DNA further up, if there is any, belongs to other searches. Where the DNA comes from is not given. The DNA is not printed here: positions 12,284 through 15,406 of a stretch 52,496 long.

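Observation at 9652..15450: Giant polytopic membrane protein translationally coupled to a cyclase-STAND-TPR protein plus a 60-aa ORF: candidate second-messenger sensor/effector module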

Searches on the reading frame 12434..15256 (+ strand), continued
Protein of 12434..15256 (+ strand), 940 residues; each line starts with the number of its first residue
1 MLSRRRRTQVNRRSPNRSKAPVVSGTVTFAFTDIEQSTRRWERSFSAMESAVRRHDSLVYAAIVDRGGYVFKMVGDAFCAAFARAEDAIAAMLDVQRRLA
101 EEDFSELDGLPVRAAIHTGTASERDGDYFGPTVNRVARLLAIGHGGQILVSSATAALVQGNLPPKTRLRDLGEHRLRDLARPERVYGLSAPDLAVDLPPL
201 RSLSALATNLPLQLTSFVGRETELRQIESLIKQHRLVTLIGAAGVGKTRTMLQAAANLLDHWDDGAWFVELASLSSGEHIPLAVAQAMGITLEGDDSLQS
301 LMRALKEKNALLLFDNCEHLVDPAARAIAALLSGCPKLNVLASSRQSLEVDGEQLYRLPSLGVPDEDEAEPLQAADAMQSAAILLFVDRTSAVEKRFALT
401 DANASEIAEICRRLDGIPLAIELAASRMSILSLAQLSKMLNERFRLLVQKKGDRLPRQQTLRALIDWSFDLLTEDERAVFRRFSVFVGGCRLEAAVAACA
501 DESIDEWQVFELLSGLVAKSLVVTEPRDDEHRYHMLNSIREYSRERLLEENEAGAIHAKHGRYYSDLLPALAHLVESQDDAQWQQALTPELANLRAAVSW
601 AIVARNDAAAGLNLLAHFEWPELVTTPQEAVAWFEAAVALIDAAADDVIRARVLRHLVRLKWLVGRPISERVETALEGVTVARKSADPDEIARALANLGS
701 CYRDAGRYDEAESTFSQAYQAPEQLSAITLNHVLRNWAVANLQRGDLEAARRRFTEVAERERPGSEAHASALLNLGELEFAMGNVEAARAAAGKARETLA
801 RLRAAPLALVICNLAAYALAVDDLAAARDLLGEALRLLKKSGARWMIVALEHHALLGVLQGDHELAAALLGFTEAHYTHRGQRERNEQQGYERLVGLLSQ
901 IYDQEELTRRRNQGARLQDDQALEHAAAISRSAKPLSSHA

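Call 27: find_homologous_proteins(query=window:12434-15253:+, max_evalue=1e-100)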
Query window:12434-15253:+ (940 aa): 7632 proteins with E <= 1e-100 among 8000 candidates; the best 120 are listed.
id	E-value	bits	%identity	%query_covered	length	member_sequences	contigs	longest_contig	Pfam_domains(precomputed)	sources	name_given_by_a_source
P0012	0.0e+0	2017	100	99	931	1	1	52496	PF25872.1,PF13424.13,PF13401.13,PF00211.26,PF13181.13,PF07719.24,PF13174.13,PF13191.13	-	-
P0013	0.0e+0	1754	87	98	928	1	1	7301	PF25872.1,PF13424.13,PF13401.13,PF00211.26,PF07719.24,PF13191.13,PF13374.13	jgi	jgi:predicted ATPase/class 3 adenylate cyclase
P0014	0.0e+0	1703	85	99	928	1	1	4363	PF25872.1,PF13424.13,PF13401.13,PF00211.26,PF07719.24,PF13191.13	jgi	jgi:predicted ATPase/class 3 adenylate cyclase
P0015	0.0e+0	1703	86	98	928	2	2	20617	PF17874.8,PF25872.1,PF13424.13,PF13401.13,PF00211.26,PF13181.13,PF07719.24,PF13191.13,PF13374.13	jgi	jgi:predicted ATPase/class 3 adenylate cyclase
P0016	0.0e+0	1697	83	99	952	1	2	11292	PF14559.13,PF25872.1,PF13424.13,PF13401.13,PF20703.4,PF00211.26,PF01637.25,PF07719.24,PF13191.13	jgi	jgi:predicted ATPase/class 3 adenylate cyclase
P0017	0.0e+0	1696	85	98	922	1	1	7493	PF00515.35,PF25872.1,PF13424.13,PF13401.13,PF00211.26,PF13181.13,PF07719.24,PF13191.13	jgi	jgi:predicted ATPase/class 3 adenylate cyclase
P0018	0.0e+0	1664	83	99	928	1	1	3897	PF14559.13,PF00515.35,PF25872.1,PF13424.13,PF13432.13,PF13401.13,PF00211.26,PF07719.24,PF13191.13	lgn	-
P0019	0.0e+0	1473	74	98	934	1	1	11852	PF00515.35,PF25872.1,PF13424.13,PF00211.26,PF13181.13,PF07719.24,PF13191.13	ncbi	-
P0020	0.0e+0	1440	78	90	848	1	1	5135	PF25872.1,PF13424.13,PF13401.13,PF07719.24,PF13191.13,PF13374.13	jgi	jgi:predicted ATPase/Tfp pilus assembly protein PilF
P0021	0.0e+0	1398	69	98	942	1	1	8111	PF00515.35,PF25872.1,PF13424.13,PF13401.13,PF00211.26,PF07719.24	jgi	jgi:predicted ATPase/class 3 adenylate cyclase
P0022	0.0e+0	1356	69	98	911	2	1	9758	PF14559.13,PF00515.35,PF25872.1,PF13424.13,PF13432.13,PF13401.13,PF00211.26,PF13181.13,PF07719.24,PF13191.13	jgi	jgi:predicted ATPase/class 3 adenylate cyclase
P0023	0.0e+0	1326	67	98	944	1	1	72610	PF25872.1,PF13424.13,PF13401.13,PF00211.26,PF13191.13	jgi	jgi:predicted ATPase/class 3 adenylate cyclase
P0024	0.0e+0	1315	67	98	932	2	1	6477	PF25872.1,PF13424.13,PF00211.26,PF07719.24,PF13374.13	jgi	jgi:predicted ATPase/class 3 adenylate cyclase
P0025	0.0e+0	1311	69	94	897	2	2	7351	PF00515.35,PF25872.1,PF13424.13,PF07719.24,PF13191.13,PF13374.13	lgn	-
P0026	0.0e+0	1245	65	98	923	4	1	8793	PF17874.8,PF25872.1,PF13424.13,PF13428.13,PF00211.26,PF07719.24,PF13374.13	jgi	jgi:predicted ATPase/class 3 adenylate cyclase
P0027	0.0e+0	1215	63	97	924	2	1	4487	PF25872.1,PF13424.13,PF13432.13,PF13401.13,PF00211.26,PF13374.13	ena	-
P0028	0.0e+0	1213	63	97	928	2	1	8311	PF14559.13,PF17874.8,PF00515.35,PF25872.1,PF13424.13,PF13432.13,PF13401.13,PF00211.26,PF07719.24,PF13174.13,PF13374.13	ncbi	-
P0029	0.0e+0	1201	63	97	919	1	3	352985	PF25872.1,PF13424.13,PF13176.13,PF00211.26,PF07719.24,PF13374.13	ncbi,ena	-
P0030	0.0e+0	1196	63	96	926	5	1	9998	PF25872.1,PF13424.13,PF00211.26,PF13374.13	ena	-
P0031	0.0e+0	1186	62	97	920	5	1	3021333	PF17874.8,PF25872.1,PF13424.13,PF13432.13,PF00211.26,PF07719.24,PF13374.13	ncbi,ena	-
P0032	0.0e+0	1175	63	98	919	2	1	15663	PF25872.1,PF13424.13,PF13401.13,PF00211.26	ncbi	ncbi:MAG TPA: adenylate/guanylate cyclase domain-containing protein, partial [Candidatus Tumulicola 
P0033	0.0e+0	1168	62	96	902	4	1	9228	PF25872.1,PF13424.13,PF13432.13,PF13401.13,PF20703.4,PF00211.26,PF07719.24,PF00931.29,PF13191.13,PF13374.13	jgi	jgi:predicted ATPase/class 3 adenylate cyclase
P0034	0.0e+0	1166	61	97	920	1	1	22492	PF00515.35,PF25872.1,PF13424.13,PF00211.26,PF07719.24,PF13374.13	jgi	jgi:predicted ATPase/class 3 adenylate cyclase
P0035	0.0e+0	1156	60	96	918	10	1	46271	PF00515.35,PF25872.1,PF13424.13,PF00211.26,PF07719.24,PF13374.13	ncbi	ncbi:MAG: adenylate/guanylate cyclase domain-containing protein [Vulcanimicrobiaceae bacterium]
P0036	0.0e+0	1146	60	97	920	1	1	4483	PF07721.21,PF00515.35,PF25872.1,PF13424.13,PF13432.13,PF00211.26,PF13181.13,PF07719.24,PF13374.13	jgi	jgi:predicted ATPase/class 3 adenylate cyclase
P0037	0.0e+0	1146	61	97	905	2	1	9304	PF17874.8,PF25872.1,PF13424.13,PF13432.13,PF00211.26,PF13374.13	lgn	-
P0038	0.0e+0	1143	60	97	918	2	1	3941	PF25872.1,PF13424.13,PF13432.13,PF00211.26,PF07719.24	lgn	-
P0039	0.0e+0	1124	58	97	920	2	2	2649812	PF25872.1,PF13424.13,PF13401.13,PF00211.26,PF07719.24,PF00931.29,PF13374.13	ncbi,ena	-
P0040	0.0e+0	1124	59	98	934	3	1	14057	PF25872.1,PF13424.13,PF13432.13,PF00211.26,PF07719.24,PF13191.13,PF13374.13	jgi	jgi:predicted ATPase/class 3 adenylate cyclase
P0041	0.0e+0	1109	57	98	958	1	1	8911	PF00515.35,PF25872.1,PF13424.13,PF13401.13,PF00211.26,PF07719.24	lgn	-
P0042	0.0e+0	1109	59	97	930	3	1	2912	PF00515.35,PF25872.1,PF13424.13,PF00211.26,PF07719.24,PF00931.29,PF13374.13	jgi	jgi:predicted ATPase/class 3 adenylate cyclase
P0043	0.0e+0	1104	66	82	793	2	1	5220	PF25872.1,PF13424.13,PF13401.13,PF00211.26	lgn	-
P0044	0.0e+0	1102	57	98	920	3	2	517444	PF00515.35,PF25872.1,PF13424.13,PF00211.26,PF07719.24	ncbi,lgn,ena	-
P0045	0.0e+0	1092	58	97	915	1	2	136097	PF00515.35,PF25872.1,PF13424.13,PF13401.13,PF00211.26,PF07719.24,PF13374.13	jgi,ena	-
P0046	0.0e+0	1087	58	97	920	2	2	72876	PF17874.8,PF00515.35,PF25872.1,PF13424.13,PF00211.26,PF13181.13,PF07719.24,PF00931.29,PF13374.13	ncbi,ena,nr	ncbi:MAG TPA: tetratricopeptide repeat protein [Candidatus Eremiobacteraceae bacterium]|nr:tetratric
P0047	0.0e+0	1086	58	97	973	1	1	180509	PF25872.1,PF13424.13,PF00211.26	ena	-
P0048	0.0e+0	1085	57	97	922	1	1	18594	PF25872.1,PF13424.13,PF00211.26,PF00931.29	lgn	-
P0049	0.0e+0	1084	56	97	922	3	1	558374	PF25872.1,PF13424.13,PF00211.26,PF00931.29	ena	-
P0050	0.0e+0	1063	58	97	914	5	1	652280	PF25872.1,PF13424.13,PF00211.26,PF13191.13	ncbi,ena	-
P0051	0.0e+0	1060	57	94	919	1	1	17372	PF25872.1,PF13424.13,PF00211.26,PF13374.13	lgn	-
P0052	0.0e+0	1055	56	97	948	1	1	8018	PF00515.35,PF25872.1,PF13424.13,PF13401.13,PF00211.26,PF07719.24,PF00931.29,PF13374.13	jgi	-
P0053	0.0e+0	1052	56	97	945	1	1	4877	PF00515.35,PF25872.1,PF13424.13,PF13401.13,PF00211.26,PF07719.24,PF00931.29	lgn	-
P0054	0.0e+0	1051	57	97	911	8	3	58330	PF17874.8,PF25872.1,PF13424.13,PF00211.26,PF00931.29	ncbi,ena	-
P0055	0.0e+0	1047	55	97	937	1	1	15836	PF25872.1,PF13424.13,PF13401.13,PF00211.26,PF00931.29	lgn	-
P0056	0.0e+0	1047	56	96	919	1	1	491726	PF14559.13,PF00515.35,PF25872.1,PF13424.13,PF13176.13,PF13432.13,PF00211.26,PF13181.13,PF07719.24,PF13374.13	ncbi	-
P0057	0.0e+0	1037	57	96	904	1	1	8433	PF25872.1,PF13424.13,PF13401.13,PF00211.26,PF07719.24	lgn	-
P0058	0.0e+0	1027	55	96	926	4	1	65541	PF25872.1,PF13424.13,PF13401.13,PF00211.26,PF07719.24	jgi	jgi:predicted ATPase/class 3 adenylate cyclase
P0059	0.0e+0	1020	57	94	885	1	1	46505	PF25872.1,PF13424.13,PF13401.13,PF13374.13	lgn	-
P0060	0.0e+0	1013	55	96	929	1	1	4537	PF17874.8,PF00515.35,PF25872.1,PF13424.13,PF13432.13,PF00211.26,PF07719.24,PF00931.29,PF13374.13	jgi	jgi:predicted ATPase/class 3 adenylate cyclase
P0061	1.8e-298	1011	54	96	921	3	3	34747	PF25872.1,PF13424.13,PF13401.13,PF00211.26,PF07719.24,PF00931.29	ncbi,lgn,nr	ncbi:MAG: hypothetical protein DLM50_06495 [Candidatus Meridianibacter frigidus]|nr:MAG: hypothetica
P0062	9.9e-296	1002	54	97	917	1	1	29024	PF25872.1,PF13424.13,PF13401.13,PF00211.26,PF00931.29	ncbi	ncbi:MAG: adenylate/guanylate cyclase domain-containing protein [Candidatus Tumulicola sp.]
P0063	1.9e-295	1001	54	96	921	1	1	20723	PF25872.1,PF13424.13,PF00211.26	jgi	jgi:predicted ATPase/class 3 adenylate cyclase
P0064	3.6e-295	1000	54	96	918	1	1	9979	PF00515.35,PF25872.1,PF13424.13,PF13401.13,PF00211.26,PF07719.24,PF13374.13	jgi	-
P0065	4.1e-295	1000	54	97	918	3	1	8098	PF00515.35,PF25872.1,PF13424.13,PF13401.13,PF00211.26,PF07719.24,PF00931.29,PF13374.13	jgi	jgi:predicted ATPase/class 3 adenylate cyclase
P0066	6.6e-293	992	54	97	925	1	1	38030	PF00515.35,PF25872.1,PF13424.13,PF13401.13,PF00211.26,PF00931.29,PF13374.13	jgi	jgi:predicted ATPase/class 3 adenylate cyclase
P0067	8.7e-293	992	54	97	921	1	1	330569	PF25872.1,PF13424.13,PF13401.13,PF00211.26,PF07719.24,PF00931.29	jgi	jgi:predicted ATPase/class 3 adenylate cyclase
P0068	1.8e-292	991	53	97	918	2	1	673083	PF00515.35,PF25872.1,PF13424.13,PF00211.26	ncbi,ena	-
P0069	1.9e-288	977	53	97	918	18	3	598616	PF00515.35,PF25872.1,PF13424.13,PF13401.13,PF00211.26,PF13374.13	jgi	jgi:predicted ATPase/class 3 adenylate cyclase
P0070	2.2e-288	977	54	95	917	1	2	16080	PF25872.1,PF13424.13,PF13401.13,PF00211.26,PF07719.24,PF13374.13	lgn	-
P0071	3.5e-288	977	54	94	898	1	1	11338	PF25872.1,PF13424.13,PF13401.13,PF00211.26,PF00931.29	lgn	-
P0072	3.6e-288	977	54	96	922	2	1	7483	PF25872.1,PF13424.13,PF13401.13,PF00211.26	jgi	jgi:predicted ATPase/class 3 adenylate cyclase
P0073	3.3e-287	973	54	95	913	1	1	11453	PF00515.35,PF25872.1,PF13424.13,PF13401.13,PF20703.4,PF00211.26,PF07719.24,PF13374.13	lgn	-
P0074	8.1e-287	972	54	96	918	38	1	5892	PF25872.1,PF13424.13,PF13401.13,PF00211.26,PF07719.24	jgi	jgi:predicted ATPase/class 3 adenylate cyclase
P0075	1.8e-286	971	54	95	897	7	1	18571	PF25872.1,PF13424.13,PF13401.13,PF00211.26,PF13374.13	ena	-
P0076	2.8e-286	970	52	98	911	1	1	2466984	PF17874.8,PF25872.1,PF13424.13,PF00211.26,PF13374.13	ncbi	-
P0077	3.8e-286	970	54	97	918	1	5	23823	PF25872.1,PF13424.13,PF13401.13,PF00211.26,PF00931.29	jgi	jgi:predicted ATPase/class 3 adenylate cyclase/Tfp pilus assembly protein PilF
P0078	1.5e-285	968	53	95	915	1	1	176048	PF00515.35,PF25872.1,PF13424.13,PF13401.13,PF00211.26,PF07719.24,PF13374.13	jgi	jgi:predicted ATPase/class 3 adenylate cyclase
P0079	2.6e-285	967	53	97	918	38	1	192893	PF25872.1,PF13424.13,PF13401.13,PF00211.26,PF00931.29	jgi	jgi:predicted ATPase/class 3 adenylate cyclase/Flp pilus assembly protein TadD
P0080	2.1e-284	964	53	93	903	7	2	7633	PF14559.13,PF17874.8,PF25872.1,PF13424.13,PF13401.13,PF13428.13,PF00211.26,PF07719.24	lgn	-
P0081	5.7e-284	963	54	97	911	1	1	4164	PF25872.1,PF13424.13,PF13401.13,PF00211.26,PF07719.24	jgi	jgi:predicted ATPase/class 3 adenylate cyclase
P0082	7.3e-284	962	62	78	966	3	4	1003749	PF13185.13,PF01590.33,PF25872.1,PF13424.13,PF07719.24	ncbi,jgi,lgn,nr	ncbi:MAG TPA: GAF domain-containing protein [Verrucomicrobiae bacterium]|jgi:predicted ATPase|nr:GAF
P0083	1.4e-283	961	51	97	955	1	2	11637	PF17874.8,PF00515.35,PF25872.1,PF13424.13,PF13181.13,PF07719.24,PF00931.29,PF13374.13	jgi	jgi:predicted ATPase/class 3 adenylate cyclase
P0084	1.4e-282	958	54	97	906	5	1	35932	PF17874.8,PF25872.1,PF13424.13,PF13401.13,PF00211.26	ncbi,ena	-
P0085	2.9e-282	957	53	98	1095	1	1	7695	PF25872.1,PF13424.13,PF13401.13,PF20703.4,PF00211.26,PF13191.13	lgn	-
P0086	3.9e-282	957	53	97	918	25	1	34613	PF25872.1,PF13424.13,PF13401.13,PF00211.26,PF07719.24,PF00931.29,PF13374.13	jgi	-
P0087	7.4e-282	956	53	96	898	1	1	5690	PF00515.35,PF25872.1,PF13424.13,PF13401.13,PF20703.4,PF00211.26,PF07719.24,PF00931.29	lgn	-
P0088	7.6e-282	956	53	96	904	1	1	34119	PF25872.1,PF13424.13,PF13401.13,PF00211.26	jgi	jgi:predicted ATPase/class 3 adenylate cyclase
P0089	2.4e-281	954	52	96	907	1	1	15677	PF25872.1,PF13424.13,PF00211.26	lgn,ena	-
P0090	3.3e-281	953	53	96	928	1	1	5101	PF25872.1,PF13424.13,PF13401.13,PF00211.26,PF13374.13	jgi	jgi:predicted ATPase/class 3 adenylate cyclase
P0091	3.7e-281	953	53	96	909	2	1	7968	PF25872.1,PF13424.13,PF13401.13,PF00211.26,PF13191.13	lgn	-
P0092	5.2e-281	953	53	97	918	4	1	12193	PF25872.1,PF13424.13,PF13401.13,PF00211.26,PF07719.24,PF00931.29,PF13374.13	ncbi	ncbi:MAG: adenylate/guanylate cyclase domain-containing protein [Candidatus Cybelea sp.]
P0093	6.0e-281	953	53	97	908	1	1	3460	PF17874.8,PF00515.35,PF25872.1,PF13424.13,PF13401.13,PF20703.4,PF00211.26,PF07719.24,PF00931.29,PF13374.13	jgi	jgi:predicted ATPase/class 3 adenylate cyclase/Flp pilus assembly protein TadD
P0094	1.2e-280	952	53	98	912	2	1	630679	PF17874.8,PF00515.35,PF25872.1,PF13424.13,PF13432.13,PF00211.26,PF07719.24,PF00931.29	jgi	jgi:predicted ATPase/Flp pilus assembly protein TadD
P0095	2.8e-280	950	54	96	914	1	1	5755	PF25872.1,PF13424.13,PF13401.13,PF00211.26,PF00931.29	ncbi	ncbi:MAG TPA: adenylate/guanylate cyclase domain-containing protein [Candidatus Cybelea sp.]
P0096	4.8e-280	950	53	96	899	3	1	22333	PF17874.8,PF00515.35,PF25872.1,PF13424.13,PF13432.13,PF00211.26,PF07719.24,PF13374.13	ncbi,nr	ncbi:MAG TPA: adenylate/guanylate cyclase domain-containing protein [Candidatus Babeliales bacterium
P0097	6.6e-280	949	53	96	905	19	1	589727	PF25872.1,PF13424.13,PF13401.13,PF00211.26,PF07719.24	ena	-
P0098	1.4e-279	948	54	96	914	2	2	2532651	PF25872.1,PF13424.13,PF13401.13,PF20703.4,PF00211.26,PF00931.29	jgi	-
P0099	5.6e-279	946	64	77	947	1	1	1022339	PF25872.1,PF13424.13,PF07719.24,PF13191.13,PF13374.13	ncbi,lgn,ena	-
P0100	9.1e-279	945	54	96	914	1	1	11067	PF25872.1,PF13424.13,PF13401.13,PF20703.4,PF00211.26,PF00931.29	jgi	-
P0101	1.9e-278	944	52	97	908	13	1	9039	PF00515.35,PF25872.1,PF13424.13,PF13401.13,PF20703.4,PF00211.26,PF07719.24,PF00931.29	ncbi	ncbi:MAG: adenylate/guanylate cyclase domain-containing protein [Candidatus Cybelea sp.]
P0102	5.2e-278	943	62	79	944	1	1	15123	PF13185.13,PF01590.33,PF25872.1,PF13424.13,PF13401.13,PF07719.24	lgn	-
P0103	2.4e-277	941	51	98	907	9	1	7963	PF25872.1,PF13424.13,PF13401.13,PF00211.26,PF13374.13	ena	-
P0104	9.0e-277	939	53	96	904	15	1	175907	PF25872.1,PF13424.13,PF13401.13,PF00211.26,PF07719.24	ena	-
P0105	1.1e-276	939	51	99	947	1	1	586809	PF25872.1,PF13424.13,PF00211.26,PF13191.13,PF13374.13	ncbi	-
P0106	1.2e-276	938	52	96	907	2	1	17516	PF25872.1,PF13424.13,PF00211.26,PF07719.24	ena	-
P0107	2.3e-276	937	52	96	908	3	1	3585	PF00515.35,PF25872.1,PF13424.13,PF13401.13,PF00211.26,PF07719.24,PF00931.29,PF13374.13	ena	-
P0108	3.1e-276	937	53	96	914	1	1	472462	PF25872.1,PF13424.13,PF13401.13,PF20703.4,PF00211.26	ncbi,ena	-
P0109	3.2e-276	937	54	96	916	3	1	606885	PF25872.1,PF13424.13,PF13401.13,PF20703.4,PF00211.26,PF25199.2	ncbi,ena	-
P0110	8.6e-276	936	53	96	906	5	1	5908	PF25872.1,PF13424.13,PF13432.13,PF13401.13,PF00211.26,PF07719.24,PF00931.29,PF13191.13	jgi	jgi:predicted ATPase/class 3 adenylate cyclase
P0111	9.5e-276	935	53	96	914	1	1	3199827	PF25872.1,PF13424.13,PF13401.13,PF20703.4,PF00211.26,PF07719.24,PF13374.13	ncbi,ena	-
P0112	1.1e-275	935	53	96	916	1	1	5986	PF25872.1,PF13424.13,PF13401.13,PF20703.4,PF00211.26,PF07719.24,PF13374.13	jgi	jgi:predicted ATPase/class 3 adenylate cyclase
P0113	8.0e-275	932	52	98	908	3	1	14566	PF25872.1,PF13424.13,PF13401.13,PF00211.26,PF13191.13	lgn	-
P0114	9.2e-275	932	53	97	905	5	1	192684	PF17874.8,PF00515.35,PF25872.1,PF13424.13,PF13432.13,PF00211.26,PF07719.24,PF13374.13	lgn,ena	-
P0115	1.7e-274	931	53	96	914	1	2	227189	PF25872.1,PF13424.13,PF13401.13,PF00211.26,PF00931.29,PF13374.13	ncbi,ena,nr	ncbi:MAG: adenylate/guanylate cyclase domain-containing protein [Candidatus Eremiobacteraeota bacter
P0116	3.0e-274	930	53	96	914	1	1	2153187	PF25872.1,PF13424.13,PF13401.13,PF20703.4,PF00211.26,PF13374.13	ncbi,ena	-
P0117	3.2e-274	930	52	97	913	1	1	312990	PF25872.1,PF13424.13,PF13401.13,PF00211.26,PF07719.24,PF13374.13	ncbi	-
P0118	8.6e-274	929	52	97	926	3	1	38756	PF25872.1,PF13424.13,PF13401.13,PF20703.4,PF00211.26,PF00931.29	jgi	jgi:predicted ATPase/class 3 adenylate cyclase/Flp pilus assembly protein TadD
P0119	1.2e-273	929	53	96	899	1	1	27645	PF25872.1,PF13424.13,PF13401.13,PF00211.26,PF00931.29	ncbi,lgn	ncbi:MAG: adenylate/guanylate cyclase domain-containing protein [Candidatus Cybelea sp.]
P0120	1.4e-273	928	52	95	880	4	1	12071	PF17874.8,PF25872.1,PF13424.13,PF13401.13,PF00931.29,PF13374.13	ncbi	-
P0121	2.9e-273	927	52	95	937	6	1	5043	PF00515.35,PF25872.1,PF13424.13,PF13401.13,PF20703.4,PF00211.26,PF07719.24,PF13191.13,PF13374.13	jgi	-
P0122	3.3e-273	927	52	97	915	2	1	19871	PF14559.13,PF00515.35,PF25872.1,PF13424.13,PF13401.13,PF00211.26,PF07719.24,PF13374.13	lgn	-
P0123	3.7e-273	927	52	96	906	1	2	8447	PF25872.1,PF13424.13,PF13401.13,PF00211.26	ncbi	-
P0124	1.1e-272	925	62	76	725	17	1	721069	PF25872.1,PF13424.13,PF07719.24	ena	-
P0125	1.7e-272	925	52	96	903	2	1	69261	PF25872.1,PF13424.13,PF13401.13,PF20703.4,PF00211.26,PF00931.29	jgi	jgi:predicted ATPase/class 3 adenylate cyclase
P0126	9.8e-272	922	52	96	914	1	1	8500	PF25872.1,PF13424.13,PF13401.13,PF00211.26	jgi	jgi:predicted ATPase/class 3 adenylate cyclase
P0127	8.3e-271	919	51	96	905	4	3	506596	PF25872.1,PF13424.13,PF13401.13,PF00211.26,PF07719.24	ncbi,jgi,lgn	ncbi:MAG TPA: adenylate/guanylate cyclase domain-containing protein [Candidatus Cybelea sp.]|jgi:pre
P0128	1.4e-270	918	52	92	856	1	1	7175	PF17874.8,PF25872.1,PF13424.13,PF13181.13,PF07719.24,PF00931.29,PF13374.13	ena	-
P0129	2.1e-269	914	52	94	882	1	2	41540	PF25872.1,PF13424.13,PF00211.26,PF13374.13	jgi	jgi:predicted ATPase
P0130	4.7e-269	913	50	97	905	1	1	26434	PF17874.8,PF25872.1,PF13424.13,PF13432.13,PF13401.13,PF20703.4,PF00211.26,PF07719.24,PF13374.13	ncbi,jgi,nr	ncbi:MAG TPA: adenylate/guanylate cyclase domain-containing protein [Candidatus Cybelea sp.]|jgi:pre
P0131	6.5e-269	913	61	78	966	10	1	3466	PF13185.13,PF01590.33,PF25872.1,PF13424.13,PF13492.13,PF13374.13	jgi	jgi:predicted ATPase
